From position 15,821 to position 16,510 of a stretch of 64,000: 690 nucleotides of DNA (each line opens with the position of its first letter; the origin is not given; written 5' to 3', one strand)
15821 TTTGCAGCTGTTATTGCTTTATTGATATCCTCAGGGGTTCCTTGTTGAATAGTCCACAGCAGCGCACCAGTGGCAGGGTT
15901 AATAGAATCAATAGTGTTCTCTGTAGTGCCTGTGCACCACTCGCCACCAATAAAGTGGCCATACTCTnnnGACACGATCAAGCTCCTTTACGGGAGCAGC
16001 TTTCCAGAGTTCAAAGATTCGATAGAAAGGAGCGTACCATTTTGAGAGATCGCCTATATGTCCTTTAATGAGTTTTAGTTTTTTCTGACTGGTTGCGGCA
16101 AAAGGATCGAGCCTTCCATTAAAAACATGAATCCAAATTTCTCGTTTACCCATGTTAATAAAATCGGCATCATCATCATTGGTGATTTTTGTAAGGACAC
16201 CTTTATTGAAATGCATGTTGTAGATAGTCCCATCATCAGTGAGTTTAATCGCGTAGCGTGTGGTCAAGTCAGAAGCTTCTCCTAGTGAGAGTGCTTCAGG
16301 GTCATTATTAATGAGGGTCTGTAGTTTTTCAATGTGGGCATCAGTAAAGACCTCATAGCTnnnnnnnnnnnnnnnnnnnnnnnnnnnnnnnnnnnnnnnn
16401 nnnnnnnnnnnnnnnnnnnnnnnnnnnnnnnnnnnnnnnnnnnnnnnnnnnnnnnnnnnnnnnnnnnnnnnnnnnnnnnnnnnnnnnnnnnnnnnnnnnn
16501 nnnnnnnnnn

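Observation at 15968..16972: Class II aldolase fused to an SCP2 lipid-carrier domain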

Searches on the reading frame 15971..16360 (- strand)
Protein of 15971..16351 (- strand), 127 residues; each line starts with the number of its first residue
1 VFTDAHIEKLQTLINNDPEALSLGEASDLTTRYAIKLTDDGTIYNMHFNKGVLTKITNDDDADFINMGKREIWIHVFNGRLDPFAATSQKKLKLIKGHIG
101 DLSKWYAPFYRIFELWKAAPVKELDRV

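Call 30: search_solved_structures(query=window:15971-16351:-, max_evalue=10, show_alignments=2)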
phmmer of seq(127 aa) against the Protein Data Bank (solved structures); distinct sequences matched with E-value up to 10: 6.
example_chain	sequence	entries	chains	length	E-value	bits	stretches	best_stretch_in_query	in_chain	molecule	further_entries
2cx7_A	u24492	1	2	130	0.018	18.6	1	56-105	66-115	Sterol carrier protein 2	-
1wfr_A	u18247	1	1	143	0.021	18.4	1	56-105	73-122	Hypothetical Protein TT1886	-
2bwm_A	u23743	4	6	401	0.2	15.3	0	52-80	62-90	PSATHYRELLA VELUTINA LECTIN PVL | PSATHYRELLA VELUTINA LECTIN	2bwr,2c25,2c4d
4up4_A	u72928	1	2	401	0.33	14.5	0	52-80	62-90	LECTIN PVL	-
7dey_A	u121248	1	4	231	1.1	12.8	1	29-114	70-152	RNase III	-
4tqj_A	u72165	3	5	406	1.5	12.4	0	53-80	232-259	Lectin 2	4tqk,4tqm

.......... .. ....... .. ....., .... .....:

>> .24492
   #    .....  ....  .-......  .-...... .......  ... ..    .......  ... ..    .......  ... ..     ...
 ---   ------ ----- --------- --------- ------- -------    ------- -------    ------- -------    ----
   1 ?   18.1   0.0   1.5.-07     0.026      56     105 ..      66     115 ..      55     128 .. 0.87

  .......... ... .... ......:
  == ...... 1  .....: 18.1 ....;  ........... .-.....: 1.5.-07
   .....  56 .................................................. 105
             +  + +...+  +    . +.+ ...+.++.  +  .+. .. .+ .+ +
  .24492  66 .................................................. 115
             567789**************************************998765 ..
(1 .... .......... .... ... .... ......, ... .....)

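Call 33: search_solved_structures(query=A2, max_evalue=1, show_alignments=1)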
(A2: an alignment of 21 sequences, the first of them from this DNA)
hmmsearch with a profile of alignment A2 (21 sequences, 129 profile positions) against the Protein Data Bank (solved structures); distinct sequences matched with E-value up to 1: 5.
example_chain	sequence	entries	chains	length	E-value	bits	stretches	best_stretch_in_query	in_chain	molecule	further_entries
2cx7_A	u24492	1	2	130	5.9e-07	33.1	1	59-110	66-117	Sterol carrier protein 2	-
1wfr_A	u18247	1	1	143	6.5e-07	32.9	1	59-110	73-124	Hypothetical Protein TT1886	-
3cnu_A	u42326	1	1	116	0.068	16.7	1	7-105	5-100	Predicted coding region AF_1534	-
3bn8_A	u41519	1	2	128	0.17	15.4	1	7-105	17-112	Putative sterol carrier protein 2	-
6hum_S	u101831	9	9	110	0.83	13.2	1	5-97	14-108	Tlr0636 protein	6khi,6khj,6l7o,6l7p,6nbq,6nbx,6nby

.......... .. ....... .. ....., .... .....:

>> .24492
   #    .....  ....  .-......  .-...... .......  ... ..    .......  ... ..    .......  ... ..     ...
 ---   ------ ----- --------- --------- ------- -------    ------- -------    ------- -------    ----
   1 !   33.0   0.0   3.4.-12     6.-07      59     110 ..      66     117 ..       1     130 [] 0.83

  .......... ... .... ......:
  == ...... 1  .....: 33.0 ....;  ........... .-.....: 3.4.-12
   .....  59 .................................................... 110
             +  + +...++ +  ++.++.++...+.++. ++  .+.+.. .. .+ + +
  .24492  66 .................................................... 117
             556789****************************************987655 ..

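Call 34: search_protein_families(library=pfam, alignment_id=A2, max_evalue=0.01)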
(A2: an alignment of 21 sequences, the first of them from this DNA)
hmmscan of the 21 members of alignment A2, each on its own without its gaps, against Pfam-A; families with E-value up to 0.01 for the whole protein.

A. member 1, seq(130 aa): 1 family
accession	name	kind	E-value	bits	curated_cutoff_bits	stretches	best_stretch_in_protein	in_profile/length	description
PF02036.22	SCP2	-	9.8e-05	23.1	21.3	1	18-100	6-88/101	SCP-2 sterol transfer family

B. families by the number of members that match (of 21 scanned): 3 families
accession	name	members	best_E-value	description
PF02036.22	SCP2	17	2.2e-10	SCP-2 sterol transfer family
PF14864.11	Alkyl_sulf_C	4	0.00062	Alkyl sulfatase C-terminal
PF18101.7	Pan3_PK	1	0.0036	Pan3 Pseudokinase domain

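Call 59: search_protein_representatives(alignment_id=A2)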
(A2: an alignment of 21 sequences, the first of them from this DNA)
Query: 21 sequences, 129 profile positions. Proteins with E-value up to 0.001 (for the whole library): 157; up to 1e-10: 59; up to 1e-30: 21. The best 150 are listed.
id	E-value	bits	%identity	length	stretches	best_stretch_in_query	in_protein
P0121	5.5e-57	207.8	-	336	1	2-128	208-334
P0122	6.2e-46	172.1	-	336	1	2-124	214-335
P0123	6.2e-42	159.1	-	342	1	1-125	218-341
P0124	6.1e-41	155.9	-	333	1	2-125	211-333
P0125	6.7e-41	155.8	-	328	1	2-124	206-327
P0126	2.8e-40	153.8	-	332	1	2-125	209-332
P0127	1.5e-39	151.4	-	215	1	1-125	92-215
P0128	2.3e-39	150.9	-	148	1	1-125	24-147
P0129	1.4e-37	145.1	-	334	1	2-125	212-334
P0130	1.2e-36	142.0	-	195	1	2-125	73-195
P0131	4.3e-36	140.3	-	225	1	2-125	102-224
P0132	9.3e-35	135.9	-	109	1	16-125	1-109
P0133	2.1e-34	134.8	-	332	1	2-125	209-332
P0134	3.2e-34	134.2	-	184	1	1-125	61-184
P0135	1.1e-33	132.5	-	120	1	6-125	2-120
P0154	1.1e-21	93.7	-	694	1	2-105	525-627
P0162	7.5e-17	78.0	-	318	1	2-125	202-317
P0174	2.7e-13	66.5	-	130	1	3-123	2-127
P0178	5.5e-11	59.1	-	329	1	3-125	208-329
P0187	2.8e-09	53.5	-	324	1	1-125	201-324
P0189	5.5e-09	52.6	-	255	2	2-109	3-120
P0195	7.5e-08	48.9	-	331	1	2-125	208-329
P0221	1.0e-05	42.1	-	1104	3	7-108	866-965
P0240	7.9e-05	39.2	-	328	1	3-120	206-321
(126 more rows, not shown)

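Call 60: search_protein_families(library=pfam, proteins=[P0154, P0162, P0178, P0187, P0195, P0240, P0189, P0128, P0221, P0174], max_evalue=0.001)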
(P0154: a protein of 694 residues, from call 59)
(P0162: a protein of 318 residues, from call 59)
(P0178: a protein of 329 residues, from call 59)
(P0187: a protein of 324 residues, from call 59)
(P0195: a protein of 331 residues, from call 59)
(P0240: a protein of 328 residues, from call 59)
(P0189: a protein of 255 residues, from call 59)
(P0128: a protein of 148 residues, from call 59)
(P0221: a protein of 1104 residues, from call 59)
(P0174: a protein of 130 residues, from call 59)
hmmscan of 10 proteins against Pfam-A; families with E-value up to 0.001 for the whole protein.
P0154 (694 aa): 5 families
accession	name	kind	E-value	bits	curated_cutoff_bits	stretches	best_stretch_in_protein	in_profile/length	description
PF19864.5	Radical_SAM_N2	-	7.5e-64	214.2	29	1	56-206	1-151/151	Radical SAM proteins, N-terminal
PF00596.27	Aldolase_II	-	4e-26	92.5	22.2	1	368-499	43-182/183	Class II Aldolase and Adducin N-terminal domain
PF04055.27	Radical_SAM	-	4e-15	56.8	29.5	1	247-375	1-130/166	Radical SAM superfamily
PF02036.22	SCP2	-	1.1e-05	26.2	21.3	1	533-625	1-91/101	SCP-2 sterol transfer family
PF02310.24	B12-binding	-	0.00076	19.7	32.1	0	97-176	44-120/121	B12 binding domain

P0162 (318 aa): 2 families
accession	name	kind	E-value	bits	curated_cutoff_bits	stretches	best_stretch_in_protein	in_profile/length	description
PF00596.27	Aldolase_II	-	3e-42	145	22.2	1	6-177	1-181/183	Class II Aldolase and Adducin N-terminal domain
PF02036.22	SCP2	-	2.4e-05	25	21.3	1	233-299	26-95/101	SCP-2 sterol transfer family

P0178 (329 aa): 1 family
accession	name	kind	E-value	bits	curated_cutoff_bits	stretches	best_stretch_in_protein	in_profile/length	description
PF00596.27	Aldolase_II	-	1.1e-39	136.6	22.2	1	10-181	3-182/183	Class II Aldolase and Adducin N-terminal domain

P0187 (324 aa): 1 family
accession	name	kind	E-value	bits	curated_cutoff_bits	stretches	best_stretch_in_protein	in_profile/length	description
PF00596.27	Aldolase_II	-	5.6e-33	114.8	22.2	1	10-181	2-182/183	Class II Aldolase and Adducin N-terminal domain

P0195 (331 aa): 2 families
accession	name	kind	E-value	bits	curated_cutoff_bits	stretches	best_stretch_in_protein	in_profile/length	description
PF00596.27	Aldolase_II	-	6.1e-39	134.2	22.2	1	12-182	2-181/183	Class II Aldolase and Adducin N-terminal domain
PF02036.22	SCP2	-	4.3e-05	24.2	21.3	1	245-312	28-96/101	SCP-2 sterol transfer family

P0240 (328 aa): 1 family
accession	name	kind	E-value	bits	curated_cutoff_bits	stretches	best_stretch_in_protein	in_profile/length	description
PF00596.27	Aldolase_II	-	9e-38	130.4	22.2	1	7-180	2-182/183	Class II Aldolase and Adducin N-terminal domain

P0189 (255 aa): 1 family
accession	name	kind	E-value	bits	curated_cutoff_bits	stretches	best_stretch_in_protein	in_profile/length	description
PF02036.22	SCP2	-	6.4e-10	39.7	21.3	1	16-122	6-99/101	SCP-2 sterol transfer family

P0128 (148 aa): 1 family
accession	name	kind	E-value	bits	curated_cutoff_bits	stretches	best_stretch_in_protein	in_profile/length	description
PF02036.22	SCP2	-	1.2e-05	26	21.3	1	59-129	24-95/101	SCP-2 sterol transfer family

P0221 (1104 aa): 4 families
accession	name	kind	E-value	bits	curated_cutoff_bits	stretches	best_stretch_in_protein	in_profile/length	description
PF02036.22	SCP2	-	3.3e-18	66.3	21.3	1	891-970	22-101/101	SCP-2 sterol transfer family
PF14864.11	Alkyl_sulf_C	-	7.6e-09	36.3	27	1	526-636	14-120/125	Alkyl sulfatase C-terminal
PF08369.16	PCP_red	-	2.2e-06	28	32.5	1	414-450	9-41/45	Proto-chlorophyllide reductase 57 kD subunit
PF11084.13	DUF2621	-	0.00088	19.7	27.7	0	1009-1092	54-137/139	Protein of unknown function (DUF2621)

P0174 (130 aa): 2 families
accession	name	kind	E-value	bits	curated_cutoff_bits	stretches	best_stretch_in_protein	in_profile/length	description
PF02036.22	SCP2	-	7.4e-09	36.3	21.3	1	35-112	26-96/101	SCP-2 sterol transfer family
PF14864.11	Alkyl_sulf_C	-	0.00054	20.6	27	1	26-121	27-121/125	Alkyl sulfatase C-terminal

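Call 61: find_encoding_contigs(protein=P0162, flank=8000, max_places=2)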
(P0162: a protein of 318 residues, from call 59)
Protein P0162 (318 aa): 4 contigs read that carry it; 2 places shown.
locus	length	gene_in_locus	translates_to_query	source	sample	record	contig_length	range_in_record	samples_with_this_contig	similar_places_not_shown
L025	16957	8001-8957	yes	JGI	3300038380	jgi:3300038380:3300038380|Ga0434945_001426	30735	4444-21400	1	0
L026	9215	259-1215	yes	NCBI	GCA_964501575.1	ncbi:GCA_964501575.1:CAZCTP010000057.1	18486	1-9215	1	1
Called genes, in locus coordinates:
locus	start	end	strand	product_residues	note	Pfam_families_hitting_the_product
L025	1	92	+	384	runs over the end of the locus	PF10082:BBP2_2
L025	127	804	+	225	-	PF19567:CpsB_CapC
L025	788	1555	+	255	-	PF00483:NTP_transferase, PF12804:NTP_transf_3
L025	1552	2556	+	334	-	PF01073:3Beta_HSD, PF01370:Epimerase, PF02719:Polysacc_synt_2, PF04321:RmlD_sub_bind, PF07993:NAD_binding_4, PF16363:GDP_Man_Dehyd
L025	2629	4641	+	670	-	PF00912:Transgly, PF00905:Transpeptidase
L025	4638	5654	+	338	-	PF04055:Radical_SAM, PF06463:Mob_synth_C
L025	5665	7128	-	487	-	PF01139:RtcB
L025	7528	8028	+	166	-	PF01008:IF-2B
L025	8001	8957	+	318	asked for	PF00596:Aldolase_II, PF02036:SCP2 (faint)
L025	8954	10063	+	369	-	PF05222:AlaDh_PNT_N, PF01262:AlaDh_PNT_C, PF02826:2-Hacid_dh_C (weak)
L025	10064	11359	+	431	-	PF01144:CoA_trans (faint), PF02550:AcetylCoA_hydro, PF13336:AcetylCoA_hyd_C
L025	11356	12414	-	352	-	PF01266:DAO (weak), PF07992:Pyr_redox_2 (weak), PF13450:NAD_binding_8 (faint), PF01494:FAD_binding_3 (weak)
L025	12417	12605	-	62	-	-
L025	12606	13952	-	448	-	PF00501:AMP-binding, PF14535:AMP-binding_C_2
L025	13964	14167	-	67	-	PF09723:Zn_ribbon_8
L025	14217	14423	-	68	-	-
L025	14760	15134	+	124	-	-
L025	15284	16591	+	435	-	PF01676:Metalloenzyme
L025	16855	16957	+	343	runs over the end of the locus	PF01966:HD, PF13286:HD_assoc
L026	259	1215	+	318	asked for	PF00596:Aldolase_II, PF02036:SCP2 (faint)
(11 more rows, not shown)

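Call 62: find_encoding_contigs(protein=P0154, flank=8000, max_places=2)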
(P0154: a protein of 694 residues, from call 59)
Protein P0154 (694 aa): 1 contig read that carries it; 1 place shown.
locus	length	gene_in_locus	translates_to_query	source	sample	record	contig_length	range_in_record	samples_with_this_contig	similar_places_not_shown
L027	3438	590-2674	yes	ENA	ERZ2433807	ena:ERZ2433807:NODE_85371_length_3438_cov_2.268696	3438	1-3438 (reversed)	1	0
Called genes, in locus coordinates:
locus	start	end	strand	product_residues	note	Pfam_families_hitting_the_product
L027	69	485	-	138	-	-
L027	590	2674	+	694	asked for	PF19864:Radical_SAM_N2, PF04055:Radical_SAM, PF00596:Aldolase_II, PF02036:SCP2 (faint)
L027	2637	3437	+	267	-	?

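Call 65: find_encoding_contigs(protein=P0195, flank=8000, max_places=2)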
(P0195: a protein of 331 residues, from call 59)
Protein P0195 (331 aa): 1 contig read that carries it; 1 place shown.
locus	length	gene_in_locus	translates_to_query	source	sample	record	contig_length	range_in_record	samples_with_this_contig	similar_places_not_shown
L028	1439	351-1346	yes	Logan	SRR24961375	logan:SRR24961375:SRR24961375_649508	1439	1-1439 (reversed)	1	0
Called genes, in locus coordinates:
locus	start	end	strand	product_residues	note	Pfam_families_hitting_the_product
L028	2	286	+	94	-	?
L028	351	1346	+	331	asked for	PF00596:Aldolase_II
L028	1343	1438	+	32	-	?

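Call 66: find_encoding_contigs(protein=P0187, flank=8000, max_places=2)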
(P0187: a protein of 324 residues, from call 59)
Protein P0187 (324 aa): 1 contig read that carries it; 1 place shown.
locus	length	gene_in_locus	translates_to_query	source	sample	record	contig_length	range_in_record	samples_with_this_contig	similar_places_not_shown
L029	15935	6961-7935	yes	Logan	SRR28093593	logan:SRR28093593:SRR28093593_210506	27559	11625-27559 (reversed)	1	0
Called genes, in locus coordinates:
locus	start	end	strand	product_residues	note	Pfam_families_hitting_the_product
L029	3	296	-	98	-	?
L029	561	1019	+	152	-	PF07963:N_methyl, PF16732:ComP_DUS (weak)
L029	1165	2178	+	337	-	PF11104:PilM_2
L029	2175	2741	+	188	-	-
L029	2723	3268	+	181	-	PF04350:PilO (weak)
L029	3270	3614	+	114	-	-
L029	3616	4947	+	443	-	PF07660:STN (weak), PF03958:Secretin_N, PF00263:Secretin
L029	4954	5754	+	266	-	PF13191:AAA_16, PF13401:AAA_22, PF00004:AAA (weak), PF09848:SLFN-g3_helicase (weak), PF13173:AAA_14 (weak)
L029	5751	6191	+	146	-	-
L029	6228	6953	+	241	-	PF01048:PNP_UDP_1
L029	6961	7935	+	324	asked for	PF00596:Aldolase_II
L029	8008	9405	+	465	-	-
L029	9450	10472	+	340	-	PF21016:RlmN_N, PF04055:Radical_SAM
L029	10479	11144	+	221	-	PF09335:VTT_dom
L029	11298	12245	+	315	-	PF17125:Methyltr_RsmF_N, PF22458:RsmF-B_ferredox (weak), PF01189:Methyltr_RsmB-F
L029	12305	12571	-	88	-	PF00216:Bac_DNA_binding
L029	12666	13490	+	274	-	PF01564:Spermine_synth (weak), PF05430:Methyltransf_30 (weak)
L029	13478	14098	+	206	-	PF13181:TPR_8 (faint), PF13428:TPR_14 (faint), PF12895:ANAPC3 (faint), PF07719:TPR_2 (faint), PF13414:TPR_11 (faint), PF13424:TPR_12 (faint), PF00515:TPR_1 (faint), PF13431:TPR_17 (faint)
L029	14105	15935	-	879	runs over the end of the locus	PF06165:GH94_b-supersand, PF17167:Glyco_hydro_94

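Call 68: search_protein_families(library=ncbifam, proteins=[L029:8008-9405:+, L025:8954-10063:+, L025:10064-11359:+], max_evalue=0.00001)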
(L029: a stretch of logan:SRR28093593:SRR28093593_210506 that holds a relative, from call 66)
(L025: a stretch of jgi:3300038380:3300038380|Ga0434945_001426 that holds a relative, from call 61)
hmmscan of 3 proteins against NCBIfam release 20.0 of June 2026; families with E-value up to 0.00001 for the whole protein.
L029:8008-9405:+ (465 aa): 0 families

L025:8954-10063:+ (369 aa): 5 families
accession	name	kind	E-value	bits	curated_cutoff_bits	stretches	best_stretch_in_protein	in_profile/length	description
TIGR00518.1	alaDH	equivalog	1.3e-102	343.5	391.85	1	1-362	1-360/370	alanine dehydrogenase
NF006942.0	PRK09424.1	equivalog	5.8e-44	150.7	383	2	1-209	1-204/510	Re/Si-specific NAD(P)(+) transhydrogenase subunit alpha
TIGR00561.1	pntA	equivalog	1.4e-35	123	444.4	2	3-202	2-196/511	Re/Si-specific NAD(P)(+) transhydrogenase subunit alpha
NF006162.0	PRK08306.1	equivalog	7.4e-09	35.3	261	1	172-275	156-249/297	dipicolinate synthase subunit DpsA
TIGR02853.1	spore_dpaA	equivalog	5.2e-08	32.5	319.65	1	172-275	153-246/287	dipicolinic acid synthetase subunit A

L025:10064-11359:+ (431 aa): 5 families
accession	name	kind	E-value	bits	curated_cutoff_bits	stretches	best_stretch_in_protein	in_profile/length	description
TIGR03948.1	butyr_acet_CoA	equivalog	6.4e-100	335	674.8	1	4-430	3-439/445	butyryl-CoA:acetate CoA-transferase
TIGR03458.1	YgfH_subfam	subfamily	6.5e-40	137.2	658.7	2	172-425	205-459/489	succinate CoA transferase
NF053666.1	BtrAceCoATfers1341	equivalog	2.5e-33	115.7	740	1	211-425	253-459/492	butyryl-CoA:acetate CoA transferase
NF053853.1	ScActCoATferScpC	equivalog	5.3e-33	114.5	500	2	209-424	256-462/493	succinyl-CoA:acetate CoA-transferase ScpC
TIGR02428.1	pcaJ_scoB_fam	subfamily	3.1e-06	26.8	243.55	0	306-402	96-183/207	3-oxoacid CoA-transferase subunit B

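Call 89: predict_structure(alignment_id=A2)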
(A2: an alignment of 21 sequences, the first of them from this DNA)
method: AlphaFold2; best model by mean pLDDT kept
length: 130 residues; sequences in the alignment: 21
mean_pLDDT: 94.3   pTM: 0.85
mean pLDDT of the five models: 94.3, 94.1, 93.0, 92.6, 91.9
residues with pLDDT >= 90: 117; 70-90: 11; 50-70: 1; < 50: 1
segments of 3 or more residues with pLDDT < 50: none
pLDDT, mean of each block of 10 residues (from residue 1): 95 98 98 97 97 98 96 97 92 93 87 96 83
secondary structure, 60 per line:
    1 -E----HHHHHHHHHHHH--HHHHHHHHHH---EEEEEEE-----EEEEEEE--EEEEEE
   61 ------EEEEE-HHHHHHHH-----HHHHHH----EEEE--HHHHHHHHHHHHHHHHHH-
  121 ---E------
elements in order: H7-18 H21-30 E34-40 E46-52 E55-60 E67-71 H73-80 H86-91 E96-99 H102-119

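Call 91: fold_search(model_id=the predicted structure, library=pdb)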
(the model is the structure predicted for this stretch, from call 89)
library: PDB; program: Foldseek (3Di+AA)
matches with E <= 10: 775; with E <= 0.001: 36
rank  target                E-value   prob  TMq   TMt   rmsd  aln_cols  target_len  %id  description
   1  1wfr_MODEL_1_A        7.1e-10  1.00  0.78  0.72   2.8       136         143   20  Solution structure of the conserved hypothetical protein TT1886, possibly sterol carrier protein, from Thermus (released 2004-11-26)
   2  2cx7_A                1.8e-09  1.00  0.83  0.83   1.8       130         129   21  Crystal structure of sterol carrier protein 2 (released 2005-12-28)
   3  2cx7_B                6.2e-09  1.00  0.81  0.81   2.0       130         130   21  Crystal structure of sterol carrier protein 2 (released 2005-12-28)
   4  6h6o_B                3.5e-06  1.00  0.60  0.66   3.6       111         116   16  UbiJ-SCP2 Ubiquinone synthesis protein (released 2019-02-13)
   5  6h6o_A                4.9e-06  1.00  0.59  0.62   4.1       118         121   15  UbiJ-SCP2 Ubiquinone synthesis protein (released 2019-02-13)
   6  3bn8_B                6.3e-06  1.00  0.60  0.69   6.0       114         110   18  Crystal structure of a putative sterol carrier protein type 2 (af1534) from archaeoglobus fulgidus dsm 4304 at 2.11 A  (released 2007-12-25)
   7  6h6n_B                6.3e-06  1.00  0.58  0.63   4.4       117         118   13  UbiJ-SCP2 Ubiquinone synthesis protein (released 2019-02-13)
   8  6h6n_A                6.8e-06  1.00  0.58  0.60   3.9       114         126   13  UbiJ-SCP2 Ubiquinone synthesis protein (released 2019-02-13)
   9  6h6p_D                1.0e-05  1.00  0.59  0.64   3.6       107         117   16  UbiJ-SCP2 Ubiquinone synthesis protein (released 2019-02-13)
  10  8af2_A                1.1e-05  1.00  0.57  0.60   6.9       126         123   18  Human Sterol Carrier Protein with unnatural amino acid 2,2'-bipyridine alanine incorporated at position 111 (released 2023-08-16)
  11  6h6p_A                1.6e-05  1.00  0.61  0.67   3.5       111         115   16  UbiJ-SCP2 Ubiquinone synthesis protein (released 2019-02-13)
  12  8af3                  2.1e-05  1.00  0.57  0.63   3.8       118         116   19  Sterol carrier protein Artifical metalloenzyme incorporating Q111C mutation coupled to 2,2'-bipyridine (released 2023-08-16)
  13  4uei_MODEL_1_A        2.2e-05  1.00  0.57  0.58   5.8       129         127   18  Solution structure of the sterol carrier protein domain 2 of Helicoverpa armigera (released 2015-12-30)
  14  6z1w                  3.2e-05  1.00  0.57  0.63   3.8       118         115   19  Crystal structure of human steroid carrier protein SL (SCP-2L) mutant A100C (released 2021-03-03)
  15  1ikt                  4.2e-05  1.00  0.56  0.62   3.7       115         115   19  LIGANDED STEROL CARRIER PROTEIN TYPE 2 (SCP-2) LIKE DOMAIN OF HUMAN MULTIFUNCTIONAL ENZYME TYPE 2 (MFE-2) (released 2001-11-14)
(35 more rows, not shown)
